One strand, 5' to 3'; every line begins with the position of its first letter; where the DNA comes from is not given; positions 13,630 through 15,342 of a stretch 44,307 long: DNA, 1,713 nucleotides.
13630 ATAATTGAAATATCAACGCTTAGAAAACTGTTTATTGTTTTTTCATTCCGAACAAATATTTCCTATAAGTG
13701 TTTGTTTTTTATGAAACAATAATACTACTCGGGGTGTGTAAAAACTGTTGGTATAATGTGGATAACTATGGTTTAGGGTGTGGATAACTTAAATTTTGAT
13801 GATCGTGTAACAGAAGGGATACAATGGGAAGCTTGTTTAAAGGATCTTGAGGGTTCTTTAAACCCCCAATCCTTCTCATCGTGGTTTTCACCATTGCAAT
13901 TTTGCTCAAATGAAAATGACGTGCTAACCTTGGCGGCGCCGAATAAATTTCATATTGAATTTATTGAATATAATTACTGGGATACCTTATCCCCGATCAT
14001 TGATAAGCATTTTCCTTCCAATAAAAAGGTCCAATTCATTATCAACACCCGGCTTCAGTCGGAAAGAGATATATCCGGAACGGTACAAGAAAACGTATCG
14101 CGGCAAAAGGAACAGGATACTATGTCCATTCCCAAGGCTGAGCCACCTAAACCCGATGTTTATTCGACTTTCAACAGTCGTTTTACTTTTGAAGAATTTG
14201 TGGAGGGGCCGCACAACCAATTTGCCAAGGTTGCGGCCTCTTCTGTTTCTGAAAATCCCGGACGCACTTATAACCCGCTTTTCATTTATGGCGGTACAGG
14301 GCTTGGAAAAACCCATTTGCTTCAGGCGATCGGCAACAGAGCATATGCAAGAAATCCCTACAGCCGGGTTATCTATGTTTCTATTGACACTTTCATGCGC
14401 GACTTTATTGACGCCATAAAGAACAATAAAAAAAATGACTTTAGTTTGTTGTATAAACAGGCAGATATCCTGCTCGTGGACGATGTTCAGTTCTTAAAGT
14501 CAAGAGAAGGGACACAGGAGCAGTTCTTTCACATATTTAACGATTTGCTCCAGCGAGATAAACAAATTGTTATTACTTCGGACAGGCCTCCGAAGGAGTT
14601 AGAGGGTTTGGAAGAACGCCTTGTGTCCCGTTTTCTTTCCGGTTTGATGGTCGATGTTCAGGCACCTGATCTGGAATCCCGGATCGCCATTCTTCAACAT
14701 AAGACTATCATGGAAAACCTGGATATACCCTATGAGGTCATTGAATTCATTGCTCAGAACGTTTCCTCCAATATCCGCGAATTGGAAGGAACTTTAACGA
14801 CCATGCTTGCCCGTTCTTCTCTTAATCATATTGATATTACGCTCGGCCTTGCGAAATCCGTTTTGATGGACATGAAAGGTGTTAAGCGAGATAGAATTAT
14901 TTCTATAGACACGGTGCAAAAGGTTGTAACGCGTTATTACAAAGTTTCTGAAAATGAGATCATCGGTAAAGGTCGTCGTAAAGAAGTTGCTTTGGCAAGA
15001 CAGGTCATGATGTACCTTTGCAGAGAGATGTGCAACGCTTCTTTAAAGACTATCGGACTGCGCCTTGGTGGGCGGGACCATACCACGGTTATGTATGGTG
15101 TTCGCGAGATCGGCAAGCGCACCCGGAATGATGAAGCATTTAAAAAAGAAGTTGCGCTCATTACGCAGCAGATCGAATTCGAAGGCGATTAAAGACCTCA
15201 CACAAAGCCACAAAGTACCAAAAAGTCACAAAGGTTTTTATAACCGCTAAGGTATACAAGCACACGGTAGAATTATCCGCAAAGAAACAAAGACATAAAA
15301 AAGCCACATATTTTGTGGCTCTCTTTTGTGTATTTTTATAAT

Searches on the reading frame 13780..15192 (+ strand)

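Call 15: search_protein_families(library=pfam, proteins=[window:13780-15192:+], max_evalue=0.001)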
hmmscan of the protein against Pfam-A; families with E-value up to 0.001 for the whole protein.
window:13780-15192:+ (470 aa): 9 families
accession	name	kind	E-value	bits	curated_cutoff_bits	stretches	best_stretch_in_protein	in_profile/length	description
PF00308.24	Bac_DnaA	-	2.2e-66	223.5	23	1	132-292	2-162/162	Bacterial DnaA ATPAse domain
PF08299.17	Bac_DnaA_C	-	3e-27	94.9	31.5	1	376-444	1-69/69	Bacterial dnaA protein helix-turn-helix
PF11638.13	DnaA_N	-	5.8e-15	55.2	24.6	1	15-71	3-60/65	DnaA N-terminal domain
PF01695.23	IstB_IS21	-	9.4e-10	38.8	24.1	1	167-271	95-196/238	IstB-like ATP binding protein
PF01637.24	ATPase_2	-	2.2e-06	28.1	33.2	1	163-287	19-137/225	ATPase domain predominantly from Archaea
PF00004.35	AAA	-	4e-06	27.7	21.2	1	168-272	2-113/131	ATPase family associated with various cellular activities (AAA)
PF13173.12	AAA_14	-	3.3e-05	24.3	27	0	165-284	3-114/129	AAA domain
PF03969.22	AFG1_ATPase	-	3.8e-05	23.3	27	1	164-275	61-172/361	AFG1-like ATPase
PF13401.12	AAA_22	-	0.00033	21.4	27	0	165-258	6-80/130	AAA domain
